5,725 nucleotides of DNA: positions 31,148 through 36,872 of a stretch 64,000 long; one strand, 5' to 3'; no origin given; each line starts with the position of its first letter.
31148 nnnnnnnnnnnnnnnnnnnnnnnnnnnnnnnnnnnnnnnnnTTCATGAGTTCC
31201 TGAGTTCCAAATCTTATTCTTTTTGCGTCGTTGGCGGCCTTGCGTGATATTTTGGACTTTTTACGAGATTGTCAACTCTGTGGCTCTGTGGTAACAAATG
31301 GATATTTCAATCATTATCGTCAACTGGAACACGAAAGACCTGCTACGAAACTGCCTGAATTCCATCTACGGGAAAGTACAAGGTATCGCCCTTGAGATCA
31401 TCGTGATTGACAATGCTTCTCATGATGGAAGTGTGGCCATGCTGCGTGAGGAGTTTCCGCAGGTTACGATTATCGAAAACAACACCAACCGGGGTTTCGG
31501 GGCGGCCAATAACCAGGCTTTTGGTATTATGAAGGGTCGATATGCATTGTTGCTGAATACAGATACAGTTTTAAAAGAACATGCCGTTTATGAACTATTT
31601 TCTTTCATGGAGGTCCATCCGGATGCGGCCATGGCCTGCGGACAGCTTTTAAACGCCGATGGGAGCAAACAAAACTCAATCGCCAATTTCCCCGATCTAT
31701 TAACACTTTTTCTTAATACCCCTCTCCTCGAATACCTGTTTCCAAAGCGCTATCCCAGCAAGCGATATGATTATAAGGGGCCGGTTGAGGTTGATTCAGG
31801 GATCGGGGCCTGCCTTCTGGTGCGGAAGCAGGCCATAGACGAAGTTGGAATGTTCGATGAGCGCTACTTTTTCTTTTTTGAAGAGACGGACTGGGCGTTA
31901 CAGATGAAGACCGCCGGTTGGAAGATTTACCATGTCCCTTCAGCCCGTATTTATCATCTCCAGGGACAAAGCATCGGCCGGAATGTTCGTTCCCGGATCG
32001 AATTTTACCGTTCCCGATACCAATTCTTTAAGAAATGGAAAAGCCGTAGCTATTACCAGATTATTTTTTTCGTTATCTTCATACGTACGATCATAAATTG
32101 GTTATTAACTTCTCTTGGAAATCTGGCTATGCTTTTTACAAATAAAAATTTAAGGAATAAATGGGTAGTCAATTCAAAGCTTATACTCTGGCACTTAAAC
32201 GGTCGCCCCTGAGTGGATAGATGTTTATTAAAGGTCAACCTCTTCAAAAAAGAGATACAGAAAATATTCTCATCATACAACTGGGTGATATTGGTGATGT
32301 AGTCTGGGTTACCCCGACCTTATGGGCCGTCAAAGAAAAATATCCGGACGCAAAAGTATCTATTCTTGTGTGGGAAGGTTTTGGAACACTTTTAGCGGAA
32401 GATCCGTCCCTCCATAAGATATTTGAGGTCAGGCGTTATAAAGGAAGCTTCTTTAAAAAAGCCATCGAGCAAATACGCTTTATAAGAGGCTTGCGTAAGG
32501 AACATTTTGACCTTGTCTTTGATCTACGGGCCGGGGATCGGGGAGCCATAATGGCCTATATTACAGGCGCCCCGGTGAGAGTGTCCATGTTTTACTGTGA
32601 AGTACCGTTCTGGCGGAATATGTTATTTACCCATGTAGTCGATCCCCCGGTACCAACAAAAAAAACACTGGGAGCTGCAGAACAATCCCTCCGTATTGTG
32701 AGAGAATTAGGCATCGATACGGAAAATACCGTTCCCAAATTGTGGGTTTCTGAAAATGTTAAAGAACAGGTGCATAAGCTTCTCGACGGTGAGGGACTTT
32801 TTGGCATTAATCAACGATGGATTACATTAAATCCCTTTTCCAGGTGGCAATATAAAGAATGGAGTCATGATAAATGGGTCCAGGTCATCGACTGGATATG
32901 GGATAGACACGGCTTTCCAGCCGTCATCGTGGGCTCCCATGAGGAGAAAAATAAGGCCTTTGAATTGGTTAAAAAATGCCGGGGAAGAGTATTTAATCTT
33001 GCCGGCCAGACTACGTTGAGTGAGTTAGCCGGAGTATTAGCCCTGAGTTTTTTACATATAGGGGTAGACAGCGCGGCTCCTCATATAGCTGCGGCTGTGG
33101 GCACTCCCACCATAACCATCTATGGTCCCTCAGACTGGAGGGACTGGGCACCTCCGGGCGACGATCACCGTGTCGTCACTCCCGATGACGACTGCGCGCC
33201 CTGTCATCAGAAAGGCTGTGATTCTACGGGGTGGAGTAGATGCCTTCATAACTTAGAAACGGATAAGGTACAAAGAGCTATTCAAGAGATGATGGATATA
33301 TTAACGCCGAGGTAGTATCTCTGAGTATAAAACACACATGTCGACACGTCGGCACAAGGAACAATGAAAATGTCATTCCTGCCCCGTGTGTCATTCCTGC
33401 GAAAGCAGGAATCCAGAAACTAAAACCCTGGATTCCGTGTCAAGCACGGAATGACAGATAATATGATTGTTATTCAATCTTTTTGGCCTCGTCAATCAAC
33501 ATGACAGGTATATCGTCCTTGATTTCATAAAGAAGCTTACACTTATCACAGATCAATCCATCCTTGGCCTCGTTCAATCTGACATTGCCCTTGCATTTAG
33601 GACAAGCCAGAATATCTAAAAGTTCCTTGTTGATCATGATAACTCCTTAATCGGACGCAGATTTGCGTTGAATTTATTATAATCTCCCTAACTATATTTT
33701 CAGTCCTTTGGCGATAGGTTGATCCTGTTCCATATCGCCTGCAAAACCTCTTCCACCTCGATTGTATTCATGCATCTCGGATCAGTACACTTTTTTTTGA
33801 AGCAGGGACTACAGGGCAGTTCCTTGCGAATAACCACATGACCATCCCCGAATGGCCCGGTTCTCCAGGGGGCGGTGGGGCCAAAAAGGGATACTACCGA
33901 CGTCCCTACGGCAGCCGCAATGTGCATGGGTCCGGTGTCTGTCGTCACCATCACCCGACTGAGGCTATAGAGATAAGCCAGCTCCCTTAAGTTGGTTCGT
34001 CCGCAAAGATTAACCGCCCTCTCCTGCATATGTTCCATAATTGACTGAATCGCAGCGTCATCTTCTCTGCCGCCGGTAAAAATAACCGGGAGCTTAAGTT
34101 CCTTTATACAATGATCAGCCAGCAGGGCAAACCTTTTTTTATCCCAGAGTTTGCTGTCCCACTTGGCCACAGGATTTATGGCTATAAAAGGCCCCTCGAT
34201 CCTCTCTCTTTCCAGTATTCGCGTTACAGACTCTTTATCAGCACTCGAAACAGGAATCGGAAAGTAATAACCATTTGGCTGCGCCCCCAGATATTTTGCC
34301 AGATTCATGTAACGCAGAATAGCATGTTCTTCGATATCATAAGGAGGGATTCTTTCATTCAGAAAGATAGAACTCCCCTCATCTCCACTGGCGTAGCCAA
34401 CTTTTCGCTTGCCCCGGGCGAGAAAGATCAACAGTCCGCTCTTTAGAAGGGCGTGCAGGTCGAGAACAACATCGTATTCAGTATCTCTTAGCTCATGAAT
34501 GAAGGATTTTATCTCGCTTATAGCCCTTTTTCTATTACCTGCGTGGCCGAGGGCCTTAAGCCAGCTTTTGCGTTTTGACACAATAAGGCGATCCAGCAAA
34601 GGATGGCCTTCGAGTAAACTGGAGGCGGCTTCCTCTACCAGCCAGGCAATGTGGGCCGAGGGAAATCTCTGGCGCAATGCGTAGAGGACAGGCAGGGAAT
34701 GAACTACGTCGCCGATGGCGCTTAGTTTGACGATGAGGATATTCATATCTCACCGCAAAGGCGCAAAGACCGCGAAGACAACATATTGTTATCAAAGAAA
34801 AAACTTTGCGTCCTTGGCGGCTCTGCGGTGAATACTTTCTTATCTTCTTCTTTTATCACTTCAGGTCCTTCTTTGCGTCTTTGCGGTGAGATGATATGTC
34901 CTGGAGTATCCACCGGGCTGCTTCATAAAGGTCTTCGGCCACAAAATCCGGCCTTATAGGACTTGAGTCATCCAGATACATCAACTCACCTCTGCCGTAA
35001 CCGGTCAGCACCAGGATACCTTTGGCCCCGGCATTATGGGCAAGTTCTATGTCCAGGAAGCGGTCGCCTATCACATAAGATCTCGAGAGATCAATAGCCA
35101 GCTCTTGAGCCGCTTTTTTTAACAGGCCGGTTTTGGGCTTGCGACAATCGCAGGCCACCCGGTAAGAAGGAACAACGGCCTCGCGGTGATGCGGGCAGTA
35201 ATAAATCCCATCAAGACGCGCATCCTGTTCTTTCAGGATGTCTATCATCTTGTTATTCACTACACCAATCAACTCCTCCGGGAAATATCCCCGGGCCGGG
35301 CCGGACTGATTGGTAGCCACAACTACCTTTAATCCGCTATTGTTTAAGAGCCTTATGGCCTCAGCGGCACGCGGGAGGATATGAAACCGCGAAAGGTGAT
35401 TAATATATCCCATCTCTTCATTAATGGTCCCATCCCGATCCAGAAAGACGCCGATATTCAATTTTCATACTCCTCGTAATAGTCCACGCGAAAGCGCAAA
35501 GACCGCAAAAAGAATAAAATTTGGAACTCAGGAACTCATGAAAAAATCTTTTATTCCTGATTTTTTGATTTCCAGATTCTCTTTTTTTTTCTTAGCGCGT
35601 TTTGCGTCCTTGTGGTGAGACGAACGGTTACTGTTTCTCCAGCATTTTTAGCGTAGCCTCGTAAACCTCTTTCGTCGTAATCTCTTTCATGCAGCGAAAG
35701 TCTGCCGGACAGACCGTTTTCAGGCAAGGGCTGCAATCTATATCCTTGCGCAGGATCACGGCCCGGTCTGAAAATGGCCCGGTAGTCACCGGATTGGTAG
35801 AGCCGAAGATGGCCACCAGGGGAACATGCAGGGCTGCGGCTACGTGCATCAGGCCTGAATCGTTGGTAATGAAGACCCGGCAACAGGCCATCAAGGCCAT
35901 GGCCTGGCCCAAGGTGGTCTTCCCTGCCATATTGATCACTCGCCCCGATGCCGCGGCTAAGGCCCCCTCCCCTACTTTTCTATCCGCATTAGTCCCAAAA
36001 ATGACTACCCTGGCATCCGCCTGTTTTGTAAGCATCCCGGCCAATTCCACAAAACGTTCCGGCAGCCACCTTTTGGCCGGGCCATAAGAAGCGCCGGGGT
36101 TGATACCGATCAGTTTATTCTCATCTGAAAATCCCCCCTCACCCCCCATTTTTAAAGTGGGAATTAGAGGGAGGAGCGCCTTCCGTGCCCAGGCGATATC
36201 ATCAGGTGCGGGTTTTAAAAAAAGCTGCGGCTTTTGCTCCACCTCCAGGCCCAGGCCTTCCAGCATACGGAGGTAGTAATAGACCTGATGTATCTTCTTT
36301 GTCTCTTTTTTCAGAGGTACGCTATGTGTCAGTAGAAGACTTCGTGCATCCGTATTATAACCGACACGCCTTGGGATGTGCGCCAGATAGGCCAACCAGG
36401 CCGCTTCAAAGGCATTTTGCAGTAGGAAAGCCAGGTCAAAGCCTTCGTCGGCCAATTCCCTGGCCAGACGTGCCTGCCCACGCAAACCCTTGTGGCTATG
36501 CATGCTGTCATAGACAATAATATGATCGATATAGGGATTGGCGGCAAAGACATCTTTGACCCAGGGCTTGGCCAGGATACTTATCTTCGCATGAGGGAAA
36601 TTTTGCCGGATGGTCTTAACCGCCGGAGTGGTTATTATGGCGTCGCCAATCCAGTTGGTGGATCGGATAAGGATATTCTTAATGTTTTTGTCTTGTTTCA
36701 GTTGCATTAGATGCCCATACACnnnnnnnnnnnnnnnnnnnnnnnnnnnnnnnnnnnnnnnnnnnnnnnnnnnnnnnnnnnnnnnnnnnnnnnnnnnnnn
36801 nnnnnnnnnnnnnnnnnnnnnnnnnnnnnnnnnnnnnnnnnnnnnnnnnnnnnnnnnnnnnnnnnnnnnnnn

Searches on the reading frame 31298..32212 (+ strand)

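Call 40: search_protein_families(library=pfam, proteins=[window:31298-32212:+], max_evalue=0.00001)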
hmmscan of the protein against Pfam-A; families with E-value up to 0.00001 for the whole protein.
window:31298-32212:+ (304 aa): 3 families
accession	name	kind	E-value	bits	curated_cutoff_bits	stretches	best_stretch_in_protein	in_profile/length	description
PF00535.33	Glycos_transf_2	-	3.1e-22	79.7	23.3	1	4-183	1-167/168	Glycosyl transferase family 2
PF13641.12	Glyco_tranf_2_3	-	9e-14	52.5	27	1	3-227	3-218/230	Glycosyltransferase like family 2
PF13632.12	Glyco_trans_2_3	-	1.2e-07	32.2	27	1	83-266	2-174/198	Glycosyl transferase family group 2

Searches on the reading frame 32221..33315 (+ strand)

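Call 40: search_protein_families(library=pfam, proteins=[window:32221-33315:+], max_evalue=0.00001)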
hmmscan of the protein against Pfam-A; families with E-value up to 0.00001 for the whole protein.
window:32221-33315:+ (364 aa): 1 family
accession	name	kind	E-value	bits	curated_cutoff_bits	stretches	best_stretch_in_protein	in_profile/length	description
PF01075.23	Glyco_transf_9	-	9.2e-32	110.7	22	1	86-336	3-244/247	Glycosyltransferase family 9 (heptosyltransferase)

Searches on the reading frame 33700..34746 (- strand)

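Call 40: search_protein_families(library=pfam, proteins=[window:33700-34746:-], max_evalue=0.00001)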
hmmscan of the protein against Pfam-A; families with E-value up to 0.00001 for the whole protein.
window:33700-34746:- (348 aa): 1 family
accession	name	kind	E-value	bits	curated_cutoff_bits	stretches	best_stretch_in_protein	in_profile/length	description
PF01075.23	Glyco_transf_9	-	6.7e-51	173.4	22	1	81-321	3-242/247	Glycosyltransferase family 9 (heptosyltransferase)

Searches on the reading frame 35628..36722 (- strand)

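Call 40: search_protein_families(library=pfam, proteins=[window:35628-36722:-], max_evalue=0.00001)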
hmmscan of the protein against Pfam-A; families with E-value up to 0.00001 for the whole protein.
window:35628-36722:- (364 aa): 1 family
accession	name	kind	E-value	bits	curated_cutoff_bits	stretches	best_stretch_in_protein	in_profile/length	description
PF01075.23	Glyco_transf_9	-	3.2e-50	171.2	22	1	84-340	2-243/247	Glycosyltransferase family 9 (heptosyltransferase)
